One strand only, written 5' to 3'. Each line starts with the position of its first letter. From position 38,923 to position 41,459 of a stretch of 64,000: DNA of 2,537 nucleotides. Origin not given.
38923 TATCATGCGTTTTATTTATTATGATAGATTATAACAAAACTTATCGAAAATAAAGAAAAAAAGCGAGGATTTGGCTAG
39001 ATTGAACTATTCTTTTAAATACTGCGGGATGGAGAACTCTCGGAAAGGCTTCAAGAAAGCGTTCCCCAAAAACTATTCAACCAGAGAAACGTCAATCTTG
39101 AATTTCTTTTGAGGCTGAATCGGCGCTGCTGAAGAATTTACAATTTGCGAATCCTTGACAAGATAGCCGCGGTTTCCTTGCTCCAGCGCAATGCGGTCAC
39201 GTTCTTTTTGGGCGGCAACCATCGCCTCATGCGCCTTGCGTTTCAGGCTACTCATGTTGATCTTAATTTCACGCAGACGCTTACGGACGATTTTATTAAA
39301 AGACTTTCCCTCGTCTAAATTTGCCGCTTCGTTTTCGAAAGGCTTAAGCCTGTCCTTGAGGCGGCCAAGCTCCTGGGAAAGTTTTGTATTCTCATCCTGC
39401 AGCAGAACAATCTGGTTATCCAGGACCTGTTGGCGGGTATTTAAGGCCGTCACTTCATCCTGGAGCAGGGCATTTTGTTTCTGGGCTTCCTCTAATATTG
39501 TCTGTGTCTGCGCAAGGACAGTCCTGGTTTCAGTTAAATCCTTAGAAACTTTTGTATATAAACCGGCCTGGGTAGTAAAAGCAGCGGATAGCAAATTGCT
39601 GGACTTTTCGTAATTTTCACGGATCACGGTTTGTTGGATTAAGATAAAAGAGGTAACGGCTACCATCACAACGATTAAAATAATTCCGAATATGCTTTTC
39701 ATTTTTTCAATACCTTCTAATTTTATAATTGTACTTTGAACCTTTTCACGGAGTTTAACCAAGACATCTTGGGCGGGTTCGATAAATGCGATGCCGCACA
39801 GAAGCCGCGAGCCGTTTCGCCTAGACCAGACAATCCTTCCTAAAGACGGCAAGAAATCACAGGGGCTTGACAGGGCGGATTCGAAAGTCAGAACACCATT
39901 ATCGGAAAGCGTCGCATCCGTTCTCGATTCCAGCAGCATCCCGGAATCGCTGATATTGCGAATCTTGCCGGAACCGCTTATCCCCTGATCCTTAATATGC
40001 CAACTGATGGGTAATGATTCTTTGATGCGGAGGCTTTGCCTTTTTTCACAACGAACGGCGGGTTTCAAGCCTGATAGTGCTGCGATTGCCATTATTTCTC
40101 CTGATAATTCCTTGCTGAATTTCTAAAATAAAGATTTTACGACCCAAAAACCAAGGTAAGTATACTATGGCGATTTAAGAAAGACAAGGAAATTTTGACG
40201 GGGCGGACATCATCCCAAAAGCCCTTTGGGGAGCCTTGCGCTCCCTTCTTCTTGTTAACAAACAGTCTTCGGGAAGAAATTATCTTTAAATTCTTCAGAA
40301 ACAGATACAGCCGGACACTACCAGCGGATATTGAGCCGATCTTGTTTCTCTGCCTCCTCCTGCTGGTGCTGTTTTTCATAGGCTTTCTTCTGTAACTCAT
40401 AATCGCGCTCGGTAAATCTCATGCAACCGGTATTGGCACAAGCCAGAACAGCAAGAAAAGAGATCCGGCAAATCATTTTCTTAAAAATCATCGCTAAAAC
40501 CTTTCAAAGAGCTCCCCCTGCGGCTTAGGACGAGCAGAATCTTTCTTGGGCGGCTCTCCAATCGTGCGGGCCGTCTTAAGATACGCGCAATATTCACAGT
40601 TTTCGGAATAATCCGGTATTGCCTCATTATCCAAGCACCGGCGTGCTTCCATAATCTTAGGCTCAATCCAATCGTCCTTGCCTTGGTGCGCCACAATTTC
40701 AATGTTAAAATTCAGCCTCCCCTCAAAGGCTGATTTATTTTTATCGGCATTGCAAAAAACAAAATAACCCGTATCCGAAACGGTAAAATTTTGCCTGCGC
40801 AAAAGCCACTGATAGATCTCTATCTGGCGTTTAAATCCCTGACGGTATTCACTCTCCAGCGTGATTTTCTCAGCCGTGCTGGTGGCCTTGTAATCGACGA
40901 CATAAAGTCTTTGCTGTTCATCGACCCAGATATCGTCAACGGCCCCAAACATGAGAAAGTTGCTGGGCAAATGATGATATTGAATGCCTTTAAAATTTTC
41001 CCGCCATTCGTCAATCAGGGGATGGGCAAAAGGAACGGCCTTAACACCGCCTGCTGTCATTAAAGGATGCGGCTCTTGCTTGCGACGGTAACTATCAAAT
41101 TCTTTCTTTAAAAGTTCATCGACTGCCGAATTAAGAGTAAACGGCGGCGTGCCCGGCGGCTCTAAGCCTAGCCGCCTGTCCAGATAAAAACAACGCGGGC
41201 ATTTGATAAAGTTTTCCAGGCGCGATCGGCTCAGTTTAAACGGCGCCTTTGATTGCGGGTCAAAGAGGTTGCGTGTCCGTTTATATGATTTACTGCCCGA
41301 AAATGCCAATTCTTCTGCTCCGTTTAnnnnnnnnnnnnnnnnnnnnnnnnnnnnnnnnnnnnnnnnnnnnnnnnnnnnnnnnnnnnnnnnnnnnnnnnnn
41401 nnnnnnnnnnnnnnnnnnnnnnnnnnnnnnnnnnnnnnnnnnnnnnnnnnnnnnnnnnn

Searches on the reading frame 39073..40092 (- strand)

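Call 76: search_protein_families(library=pfam, proteins=[window:39073-40092:-], max_evalue=0.0001)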
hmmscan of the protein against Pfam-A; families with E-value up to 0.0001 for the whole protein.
window:39073-40092:- (339 aa): 1 family
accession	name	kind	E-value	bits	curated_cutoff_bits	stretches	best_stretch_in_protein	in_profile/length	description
PF07238.19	PilZ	-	3.2e-09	37.5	22.5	1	16-114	1-96/102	PilZ domain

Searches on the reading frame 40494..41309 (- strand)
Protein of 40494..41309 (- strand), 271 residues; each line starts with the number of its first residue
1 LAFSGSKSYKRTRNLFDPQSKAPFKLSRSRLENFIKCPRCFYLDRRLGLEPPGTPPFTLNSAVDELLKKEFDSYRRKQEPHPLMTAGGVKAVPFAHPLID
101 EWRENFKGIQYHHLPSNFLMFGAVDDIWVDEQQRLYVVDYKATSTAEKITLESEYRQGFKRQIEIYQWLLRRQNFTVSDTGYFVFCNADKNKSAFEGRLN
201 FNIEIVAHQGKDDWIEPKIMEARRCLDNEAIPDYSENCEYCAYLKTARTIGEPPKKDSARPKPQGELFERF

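Call 76: search_protein_families(library=pfam, proteins=[window:40494-41309:-], max_evalue=0.0001)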
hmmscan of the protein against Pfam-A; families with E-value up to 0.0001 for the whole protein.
window:40494-41309:- (271 aa): 2 families
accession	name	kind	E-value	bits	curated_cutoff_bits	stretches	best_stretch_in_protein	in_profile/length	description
PF12705.13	PDDEXK_1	-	1.2e-15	58.6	22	1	26-243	2-242/247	PD-(D/E)XK nuclease superfamily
PF12684.13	DUF3799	-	7e-05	23.1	26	0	133-241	119-230/233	PDDEXK-like domain of unknown function (DUF3799)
